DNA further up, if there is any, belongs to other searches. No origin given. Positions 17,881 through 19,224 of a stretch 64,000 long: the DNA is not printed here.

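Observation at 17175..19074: Cyclodipeptide synthase (AlbC-like CDPS) divergently paired with a tandem Lrp/AsnC regulator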

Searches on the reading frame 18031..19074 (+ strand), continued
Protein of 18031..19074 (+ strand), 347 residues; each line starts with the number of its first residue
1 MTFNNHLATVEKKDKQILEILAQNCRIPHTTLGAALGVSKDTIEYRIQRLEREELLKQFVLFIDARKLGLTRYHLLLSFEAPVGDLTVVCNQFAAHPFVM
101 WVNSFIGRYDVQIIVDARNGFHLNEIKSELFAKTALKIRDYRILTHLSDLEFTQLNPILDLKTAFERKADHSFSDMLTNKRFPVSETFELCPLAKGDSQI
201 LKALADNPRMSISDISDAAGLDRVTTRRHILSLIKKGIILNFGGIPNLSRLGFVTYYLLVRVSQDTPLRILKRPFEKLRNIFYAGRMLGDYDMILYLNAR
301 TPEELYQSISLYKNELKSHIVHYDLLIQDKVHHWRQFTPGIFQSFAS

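Call 21: find_related_loci(query=A1, collection=genome_contigs, flank=8000)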
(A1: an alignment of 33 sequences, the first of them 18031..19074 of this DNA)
Query A1 (347 aa) in genome_contigs; peptide patterns used: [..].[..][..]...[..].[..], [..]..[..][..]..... (x = any residue, [..] = any of these).
71 stretches matched a pattern; 16 encode a relative of the query (tblastn E <= 1e-3); 16 distinct loci.
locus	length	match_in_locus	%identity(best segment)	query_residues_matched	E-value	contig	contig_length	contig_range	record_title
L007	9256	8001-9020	63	8-347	5e-150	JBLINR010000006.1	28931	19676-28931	MAG: Candidatus Woesearchaeota archaeon isolate 3300053785_201 Ga0535658_0002985, whole genome shotgun sequence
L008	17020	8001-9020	63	5-344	5e-149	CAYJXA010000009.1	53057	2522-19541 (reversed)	MAG TPA_asm: uncultured Methanosarcinales archaeon isolate ERP125453_co1_488 genome assembly, contig: NODE_426_length_53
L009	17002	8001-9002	61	10-343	3e-146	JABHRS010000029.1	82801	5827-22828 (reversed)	MAG: archaeon isolate SI039_bin19 k141_1895558, whole genome shotgun sequence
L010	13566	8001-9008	61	8-343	1e-145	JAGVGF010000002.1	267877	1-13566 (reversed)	MAG: archaeon isolate DeMMO2_15 c_000000008066, whole genome shotgun sequence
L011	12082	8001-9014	61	10-347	2e-145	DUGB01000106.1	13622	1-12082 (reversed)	MAG TPA_asm: Candidatus Woesearchaeota archaeon isolate UBA10204 contig_48123, whole genome shotgun sequence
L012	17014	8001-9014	61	10-347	2e-143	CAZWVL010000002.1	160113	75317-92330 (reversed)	MAG TPA_asm: uncultured Methanosarcinales archaeon isolate SRP119689_co1_4 genome assembly, contig: NODE_58_length_16011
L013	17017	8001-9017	59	4-343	3e-142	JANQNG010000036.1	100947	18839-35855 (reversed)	MAG: Candidatus Nanoarchaeia archaeon isolate PL23a_bin.67 k99_743780, whole genome shotgun sequence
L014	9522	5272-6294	60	5-345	7e-141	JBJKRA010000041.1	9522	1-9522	MAG: Candidatus Woesearchaeota archaeon isolate Bin_48 S1Ck127_323223_flag_1_multi_7.0000_len_9522, whole genome shotgun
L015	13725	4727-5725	57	9-341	3e-133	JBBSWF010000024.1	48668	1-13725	MAG: Nanoarchaeota archaeon isolate H52-bin087_1 H52_bin087_1_000000000024, whole genome shotgun sequence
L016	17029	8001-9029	55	5-347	6e-130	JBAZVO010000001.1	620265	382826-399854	MAG: Candidatus Woesearchaeota archaeon isolate SO_2017_GW1_254 NODE_74_length_620265_cov_5.097662_OW334_2017, whole gen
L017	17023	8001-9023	55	3-343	2e-128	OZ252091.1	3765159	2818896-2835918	MAG: Gammaproteobacteria bacterium isolate f7934692-cb9f-4e17-b797-9e641a068a6d genome assembly, chromosome: 1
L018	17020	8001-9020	55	5-344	2e-126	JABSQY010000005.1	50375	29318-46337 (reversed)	MAG: Nanoarchaeales archaeon isolate DT_72 DT-Nanoarchaeia-1_scaffold_5, whole genome shotgun sequence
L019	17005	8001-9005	61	10-345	4e-143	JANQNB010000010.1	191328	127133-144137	MAG: Candidatus Nanoarchaeia archaeon isolate PL23a_bin.69 k99_6433247, whole genome shotgun sequence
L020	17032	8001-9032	58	4-347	5e-139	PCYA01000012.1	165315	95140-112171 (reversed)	MAG: Candidatus Woesearchaeota archaeon CG10_big_fil_rev_8_21_14_0_10_37_12 CG10_8_21_14_0.10_scaffold_151_c, whole geno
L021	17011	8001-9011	62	10-346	7e-145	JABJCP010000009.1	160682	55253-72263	MAG: Candidatus Woesearchaeota archaeon isolate SI073_bin58 k141_162716, whole genome shotgun sequence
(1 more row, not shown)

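Call 36: find_related_loci(query=A1, collection=metagenome_contigs, flank=6000)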
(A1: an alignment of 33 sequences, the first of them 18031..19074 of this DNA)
Query A1 (347 aa) in metagenome_contigs; peptide patterns used: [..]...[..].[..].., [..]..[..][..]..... (x = any residue, [..] = any of these).
572 stretches matched a pattern; 26 encode a relative of the query (tblastn E <= 1e-3); 26 distinct loci.
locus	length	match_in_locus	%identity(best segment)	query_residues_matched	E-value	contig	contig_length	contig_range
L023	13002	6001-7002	61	10-343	2e-146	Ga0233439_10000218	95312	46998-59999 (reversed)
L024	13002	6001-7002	61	10-343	2e-146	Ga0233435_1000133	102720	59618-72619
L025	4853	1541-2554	61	10-347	1e-147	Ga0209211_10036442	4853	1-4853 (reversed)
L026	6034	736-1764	60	5-347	2e-146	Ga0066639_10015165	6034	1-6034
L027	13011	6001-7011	62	10-346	4e-145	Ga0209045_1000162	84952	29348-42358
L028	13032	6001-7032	58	4-347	3e-139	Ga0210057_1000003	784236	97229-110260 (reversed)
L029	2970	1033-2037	60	9-343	1e-145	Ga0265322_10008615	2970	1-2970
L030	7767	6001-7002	57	10-343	1e-138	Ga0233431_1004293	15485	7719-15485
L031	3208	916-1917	59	10-343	1e-140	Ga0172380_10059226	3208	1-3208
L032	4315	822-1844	55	4-344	1e-135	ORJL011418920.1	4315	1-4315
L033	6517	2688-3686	58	10-342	7e-133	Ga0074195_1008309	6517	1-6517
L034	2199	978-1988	58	8-344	1e-138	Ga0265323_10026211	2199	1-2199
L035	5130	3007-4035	55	5-347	5e-131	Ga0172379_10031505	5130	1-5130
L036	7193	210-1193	58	15-343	1e-129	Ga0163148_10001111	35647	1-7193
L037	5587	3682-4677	56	10-344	8e-128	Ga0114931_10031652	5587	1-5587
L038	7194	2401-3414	56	6-345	1e-126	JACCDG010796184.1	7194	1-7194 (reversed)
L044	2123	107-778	53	10-234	1e-71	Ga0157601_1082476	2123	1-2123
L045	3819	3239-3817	54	10-203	2e-59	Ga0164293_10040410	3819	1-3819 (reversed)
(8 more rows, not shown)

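Call 40: predict_structure(alignment_id=A1)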
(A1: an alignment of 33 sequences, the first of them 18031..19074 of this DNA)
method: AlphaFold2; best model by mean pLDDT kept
length: 347 residues; sequences in the alignment: 33
mean_pLDDT: 94.5   pTM: 0.91
mean pLDDT of the five models: 94.5, 93.6, 93.6, 93.0, 92.6
residues with pLDDT >= 90: 320; 70-90: 17; 50-70: 2; < 50: 8
segments of 3 or more residues with pLDDT < 50: 1-8
pLDDT, mean of each block of 10 residues (from residue 1): 48 96 97 98 98 96 98 98 90 98 97 98 98 95 98 91 94 94 96 95 98 97 98 98 95 96 94 92 96 97 96 94 97 97 85
secondary structure, 60 per line:
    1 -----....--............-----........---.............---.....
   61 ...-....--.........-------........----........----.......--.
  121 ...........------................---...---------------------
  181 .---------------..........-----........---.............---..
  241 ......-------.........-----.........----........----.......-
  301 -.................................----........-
elements in order: H6-9 H12-23 H29-36 H40-52 E56-63 H65-68 E71-79 H87-94 E99-106 E111-117 H120-131 E138-153 H197-206 H212-219 H223-235 E239-246 E254-262 H268-276 E281-288 E293-299 H302-319 E320-334 H339-346

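Call 43: fold_search(model_id=the predicted structure, library=pdb)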
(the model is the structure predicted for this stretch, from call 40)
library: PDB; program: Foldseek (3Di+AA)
matches with E <= 10: 1616; with E <= 0.001: 53
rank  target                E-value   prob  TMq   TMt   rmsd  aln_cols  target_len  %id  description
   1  4ch7                  1.2e-14  1.00  0.60  0.66   5.4       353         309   11  Crystal structure of the siroheme decarboxylase NirDL (released 2014-07-30)
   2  4czc                  2.2e-14  1.00  0.58  0.65   5.2       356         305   11  Crystal structure of the siroheme decarboxylase NirDL in co-complex with iron-uroporphyrin III analogue (released 2014-07-30)
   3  2dbb_B                2.0e-08  1.00  0.37  0.81   2.0       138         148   20  Crystal structure of PH0061 (released 2006-06-15)
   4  2cyy                  4.8e-08  1.00  0.37  0.78   2.4       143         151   24  Crystal structure of PH1519 from Pyrococcus horikosii OT3 (released 2006-09-19)
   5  7fby                  6.1e-08  1.00  0.37  0.79   2.0       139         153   20  Crystal Structure of PH0140 from Pyrococcus horikosii OT3 (released 2022-07-20)
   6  2dbb_A                1.7e-07  1.00  0.36  0.82   2.1       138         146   20  Crystal structure of PH0061 (released 2006-06-15)
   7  9w4w                  1.7e-07  1.00  0.37  0.81   2.0       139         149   20  Structure of transcription factor in complex with L-Ile (released 2026-03-25)
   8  2znz_C                1.8e-07  1.00  0.35  0.78   2.4       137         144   23  Crystal structure of FFRP (released 2009-03-17)
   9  9w4v_A                2.0e-07  1.00  0.36  0.82   1.8       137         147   20  Structure of transcription factor in complex with D-allo-Ile (released 2026-03-25)
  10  8q90_A                2.1e-07  1.00  0.34  0.75   2.5       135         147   19  Halophilic Lrp transcription factor (released 2024-01-31)
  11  2e1c_MODEL_1_A        2.4e-07  1.00  0.37  0.84   2.0       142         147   25  Structure of Putative HTH-type transcriptional regulator PH1519/DNA Complex (released 2007-12-04)
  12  4pcq_C                2.6e-07  1.00  0.35  0.77   2.4       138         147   22  Crystal Structure of MtbAldR (Rv2779c) (released 2015-05-06)
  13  4pcq_A                7.0e-07  1.00  0.36  0.81   2.0       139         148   22  Crystal Structure of MtbAldR (Rv2779c) (released 2015-05-06)
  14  2pmh                  7.0e-07  1.00  0.34  0.73   2.9       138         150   18  Crystal structure of Thr132Ala of ST1022 from Sulfolobus tokodaii (released 2008-04-22)
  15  4pcq_B                8.4e-07  1.00  0.37  0.81   2.1       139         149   21  Crystal Structure of MtbAldR (Rv2779c) (released 2015-05-06)
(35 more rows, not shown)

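Call 45: search_solved_structures(query=A1, max_evalue=0.001, show_alignments=0)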
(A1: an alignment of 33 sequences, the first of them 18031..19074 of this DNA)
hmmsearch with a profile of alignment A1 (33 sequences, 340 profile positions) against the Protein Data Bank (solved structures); distinct sequences matched with E-value up to 0.001: 20.
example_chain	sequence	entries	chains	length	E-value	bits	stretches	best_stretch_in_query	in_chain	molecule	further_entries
1ri7_A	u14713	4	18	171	7.6e-14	55.1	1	181-302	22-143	Putative transcriptional regulator | Putative HTH-type transcriptional regulator PH1519 | Uncharacterized HTH-type transcriptional regulator PH1519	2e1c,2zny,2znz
2cyy_A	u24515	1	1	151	1e-13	54.7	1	182-302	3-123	Putative HTH-type transcriptional regulator PH1519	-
1i1g_A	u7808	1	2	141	4.9e-12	49.1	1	1-122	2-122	TRANSCRIPTIONAL REGULATOR LRPA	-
9w4v_A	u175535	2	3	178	7.3e-12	48.6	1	179-303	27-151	Uncharacterized HTH-type transcriptional regulator PH0140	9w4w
7fby_A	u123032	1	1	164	7.5e-12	48.5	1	180-303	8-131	Transcriptional regulatory protein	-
2dbb_A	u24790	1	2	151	5e-11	45.8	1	1-105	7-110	Putative HTH-type transcriptional regulator PH0061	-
2efo_A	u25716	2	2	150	8.8e-09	38.4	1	1-104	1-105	150aa long hypothetical transcriptional regulator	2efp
2efq_A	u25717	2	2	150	1.4e-08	37.7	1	1-104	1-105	150aa long hypothetical transcriptional regulator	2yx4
2e7w_A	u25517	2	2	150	1.4e-08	37.7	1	1-104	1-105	150aa long hypothetical transcriptional regulator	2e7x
2pmh_A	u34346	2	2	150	1.4e-08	37.7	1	1-103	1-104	150aa long hypothetical transcriptional regulator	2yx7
2efn_A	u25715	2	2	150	1.8e-08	37.4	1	1-104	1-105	150aa long hypothetical transcriptional regulator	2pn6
2cfx_A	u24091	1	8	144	1.2e-07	34.7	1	1-62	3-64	HTH-TYPE TRANSCRIPTIONAL REGULATOR LRPC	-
4pcq_A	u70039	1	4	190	3.6e-06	29.8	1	1-118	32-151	Possible transcriptional regulatory protein (Probably Lrp/AsnC-family)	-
8q90_A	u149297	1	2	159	4.6e-06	29.5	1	180-305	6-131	AsnC family transcriptional regulator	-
2p5v_A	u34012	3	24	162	1.8e-05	27.5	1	1-102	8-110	Transcriptional regulator, LRP/AsnC family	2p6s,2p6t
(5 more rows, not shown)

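Call 49: find_encoding_contigs(protein=P0006, flank=5000, max_places=4)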
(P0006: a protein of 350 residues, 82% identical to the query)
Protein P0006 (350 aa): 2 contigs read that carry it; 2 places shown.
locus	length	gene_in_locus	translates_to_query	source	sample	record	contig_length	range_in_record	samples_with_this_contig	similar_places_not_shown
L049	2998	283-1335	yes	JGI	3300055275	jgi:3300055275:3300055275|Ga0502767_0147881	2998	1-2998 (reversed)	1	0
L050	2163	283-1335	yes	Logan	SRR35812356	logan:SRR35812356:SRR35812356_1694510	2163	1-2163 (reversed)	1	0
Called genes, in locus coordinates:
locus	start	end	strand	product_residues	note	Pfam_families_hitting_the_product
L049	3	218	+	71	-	?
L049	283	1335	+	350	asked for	PF13404:HTH_AsnC-type, PF13412:HTH_24, PF01047:MarR (faint), PF08279:HTH_11 (faint), PF12802:MarR_2 (faint), PF13404:HTH_AsnC-type (weak), PF13412:HTH_24, PF09339:HTH_IclR (weak), +2 more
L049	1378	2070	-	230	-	-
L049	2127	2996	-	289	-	?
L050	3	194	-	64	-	?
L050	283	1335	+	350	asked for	PF13404:HTH_AsnC-type, PF13412:HTH_24, PF01047:MarR (faint), PF08279:HTH_11 (faint), PF12802:MarR_2 (faint), PF13404:HTH_AsnC-type (weak), PF13412:HTH_24, PF09339:HTH_IclR (weak), +2 more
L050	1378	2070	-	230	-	-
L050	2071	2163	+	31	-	?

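Call 50: find_encoding_contigs(protein=P0008, flank=5000, max_places=3)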
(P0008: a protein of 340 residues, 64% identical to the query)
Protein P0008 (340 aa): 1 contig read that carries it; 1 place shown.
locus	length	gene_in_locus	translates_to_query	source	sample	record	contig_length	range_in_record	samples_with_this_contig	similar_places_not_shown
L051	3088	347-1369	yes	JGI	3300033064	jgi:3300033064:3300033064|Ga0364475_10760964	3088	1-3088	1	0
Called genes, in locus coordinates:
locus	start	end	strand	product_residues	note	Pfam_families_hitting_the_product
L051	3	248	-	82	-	?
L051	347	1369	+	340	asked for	PF01047:MarR (faint), PF08279:HTH_11 (faint), PF09339:HTH_IclR (faint), PF12802:MarR_2 (faint), PF13384:HTH_23 (faint), PF13404:HTH_AsnC-type, PF13412:HTH_24, PF13412:HTH_24 (weak), +1 more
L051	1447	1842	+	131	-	-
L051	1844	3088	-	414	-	?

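Call 61: search_protein_families(library=pfam, proteins=[L038:3439-4239:+, L038:4227-4976:+, L038:5916-6491:-, L045:570-2159:-, L031:2121-3083:+, L017:6722-7921:-, L044:845-1936:+, L038:3-824:+], max_evalue=0.001)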
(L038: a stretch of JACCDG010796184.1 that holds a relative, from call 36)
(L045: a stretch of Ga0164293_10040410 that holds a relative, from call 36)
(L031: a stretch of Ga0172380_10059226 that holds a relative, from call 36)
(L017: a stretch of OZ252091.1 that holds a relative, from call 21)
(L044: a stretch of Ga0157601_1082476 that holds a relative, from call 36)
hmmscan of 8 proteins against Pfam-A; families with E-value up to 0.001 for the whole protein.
L038:3439-4239:+ (267 aa): 2 families
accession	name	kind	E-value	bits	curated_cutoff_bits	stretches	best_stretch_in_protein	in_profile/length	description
PF07934.18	OGG_N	-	4.8e-12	46.5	23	1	6-104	3-115/115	8-oxoguanine DNA glycosylase, N-terminal domain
PF00633.29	HHH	-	0.0007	19.8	24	0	191-210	11-30/30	Helix-hairpin-helix motif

L038:4227-4976:+ (250 aa): 1 family
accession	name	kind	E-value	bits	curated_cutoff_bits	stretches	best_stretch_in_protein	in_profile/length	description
PF00459.30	Inositol_P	-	3.3e-38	132.1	27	1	19-238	16-256/271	Inositol monophosphatase family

L038:5916-6491:- (192 aa): 2 families
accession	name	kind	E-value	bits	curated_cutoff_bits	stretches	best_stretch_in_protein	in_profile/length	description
PF01521.26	Fe-S_biosyn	-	4.4e-19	69.2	26.3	1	90-189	4-110/110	Iron-sulphur cluster biosynthesis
PF08984.16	DUF1858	-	1.6e-16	60.6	32.2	1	16-67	1-57/59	Domain of unknown function (DUF1858)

L045:570-2159:- (530 aa): 7 families
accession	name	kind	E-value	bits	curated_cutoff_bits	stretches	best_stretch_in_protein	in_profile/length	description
PF13191.12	AAA_16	-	2.4e-08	35.1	32.6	1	42-156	24-149/167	AAA ATPase domain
PF14516.12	AAA_35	-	2.2e-07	30.4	27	1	202-275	187-254/331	AAA-like domain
PF13401.12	AAA_22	-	1.2e-06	29.3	27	1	41-188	4-128/130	AAA domain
PF00004.35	AAA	-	7.1e-06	26.9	21.2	1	47-155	3-73/131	ATPase family associated with various cellular activities (AAA)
PF08011.17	PDDEXK_9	-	2.3e-05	24.7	25.5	1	410-486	3-76/105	PD-(D/E)XK nuclease superfamily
PF13173.12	AAA_14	-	0.00028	21.3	27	0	44-101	4-59/129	AAA domain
PF01637.24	ATPase_2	-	0.00084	19.7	33.2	0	40-257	16-223/225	ATPase domain predominantly from Archaea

L031:2121-3083:+ (321 aa): 0 families

L017:6722-7921:- (400 aa): 1 family
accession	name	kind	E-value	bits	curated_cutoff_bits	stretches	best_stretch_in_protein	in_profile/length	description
PF07690.21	MFS_1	-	9e-19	68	33.4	2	32-200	2-176/347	Major Facilitator Superfamily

L044:845-1936:+ (364 aa): 1 family
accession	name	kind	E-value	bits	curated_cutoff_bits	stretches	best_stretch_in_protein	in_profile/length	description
PF01609.27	DDE_Tnp_1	-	6.3e-12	46.1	23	1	127-301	49-199/200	Transposase DDE domain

L038:3-824:+ (274 aa): 1 family
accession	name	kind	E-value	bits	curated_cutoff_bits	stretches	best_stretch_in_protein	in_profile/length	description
PF00579.31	tRNA-synt_1b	-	1e-17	64.9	21.1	1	34-253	70-291/292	tRNA synthetases class I (W and Y)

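Call 75: search_protein_families(library=pfam, proteins=[L036:1507-1962:-, L036:2159-2899:-, L036:3409-4716:+, L036:4676-5806:-, L036:5868-6440:-, L036:6543-7193:+, L015:8352-9125:+], max_evalue=0.0001)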
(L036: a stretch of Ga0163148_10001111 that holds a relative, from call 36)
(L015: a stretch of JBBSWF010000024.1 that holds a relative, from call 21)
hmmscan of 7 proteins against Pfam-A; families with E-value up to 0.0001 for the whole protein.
L036:1507-1962:- (152 aa): 0 families

L036:2159-2899:- (247 aa): 1 family
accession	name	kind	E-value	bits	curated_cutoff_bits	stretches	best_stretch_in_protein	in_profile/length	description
PF01182.26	Glucosamine_iso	-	3.4e-21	76.6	27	1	14-229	9-219/225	Glucosamine-6-phosphate isomerases/6-phosphogluconolactonase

L036:3409-4716:+ (436 aa): 1 family
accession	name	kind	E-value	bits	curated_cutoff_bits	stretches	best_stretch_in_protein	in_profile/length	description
PF09594.16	GT87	-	2.4e-19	70.5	25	1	128-360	2-237/237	Glycosyltransferase family 87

L036:4676-5806:- (377 aa): 5 families
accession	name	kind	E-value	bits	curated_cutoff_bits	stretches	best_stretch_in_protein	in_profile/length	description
PF00441.29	Acyl-CoA_dh_1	-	4.1e-45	154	22.4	1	224-375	1-149/150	Acyl-CoA dehydrogenase, C-terminal domain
PF02770.24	Acyl-CoA_dh_M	-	1.4e-24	86.6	33.3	1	117-207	1-92/97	Acyl-CoA dehydrogenase, middle domain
PF02771.21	Acyl-CoA_dh_N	-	6.3e-22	78.5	22.9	1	5-112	3-112/113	Acyl-CoA dehydrogenase, N-terminal domain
PF08028.16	Acyl-CoA_dh_2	-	2e-20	73.8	22.7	1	241-364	3-133/134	Acyl-CoA dehydrogenase, C-terminal domain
PF22924.1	ACOX_C_alpha1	-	7.1e-06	26.4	27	1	300-375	95-168/169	Acyl-CoA oxidase, C-alpha1 domain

L036:5868-6440:- (191 aa): 0 families

L036:6543-7193:+ (217 aa): 1 family
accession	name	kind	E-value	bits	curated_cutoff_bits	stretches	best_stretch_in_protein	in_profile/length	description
PF00072.30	Response_reg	-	3.5e-27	95.2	30.2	1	33-144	1-110/111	Response regulator receiver domain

L015:8352-9125:+ (258 aa): 1 family
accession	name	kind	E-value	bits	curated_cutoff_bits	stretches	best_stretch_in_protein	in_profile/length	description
PF01978.25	TrmB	-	3.6e-15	56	25.6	1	13-80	1-67/68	Sugar-specific transcriptional regulator TrmB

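Call 88: search_protein_families(library=padloc, proteins=[window:18031-19074:+], max_evalue=0.001)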
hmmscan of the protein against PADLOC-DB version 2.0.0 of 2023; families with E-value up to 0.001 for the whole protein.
window:18031-19074:+ (347 aa): 13 families
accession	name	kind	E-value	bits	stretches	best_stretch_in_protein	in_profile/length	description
PDLC01434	CasR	-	2.5e-12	45.1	2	187-239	124-171/191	"CAS-I,CAS-II,CAS-III,CAS-IV,CAS-V,CAS-VI; associated_signaling"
PDLC01848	CARF3--CARF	-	4.4e-09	34.3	1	176-241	120-181/197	-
PDLC01268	CasR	-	1.1e-08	33.2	1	188-239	120-167/179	"CAS-I,CAS-II,CAS-III,CAS-IV,CAS-V,CAS-VI; associated_signaling"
PDLC01044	Csa3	-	2.4e-08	32.1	1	193-248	134-186/194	Type I-A associated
PDLC01850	CARF3--CARF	-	2.6e-07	28.8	0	193-243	143-193/209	-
PDLC01853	CARF3--CARF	-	8.6e-07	26.8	1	9-67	135-195/209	-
PDLC01866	CARF3--CARF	-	1.3e-06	26.6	0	9-57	136-184/207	-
PDLC01438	Csa3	-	1.3e-05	23.4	0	198-267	151-206/305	"CAS-I,CAS-II,CAS-III,CAS-IV,CAS-V,CAS-VI; associated_signaling"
PDLC01860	CARF3--CARF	-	1.7e-05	23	0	193-239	141-187/210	-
PDLC01852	CARF3--CARF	-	1.8e-05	22.8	0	198-239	146-187/208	-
PDLC03963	SoFic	-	4.2e-05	21.1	0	198-241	296-339/361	-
PDLC01858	CARF3--CARF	-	0.00012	20.1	0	187-239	137-187/204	-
PDLC01857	CARF3--CARF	-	0.0006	17.5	0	185-244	121-178/201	-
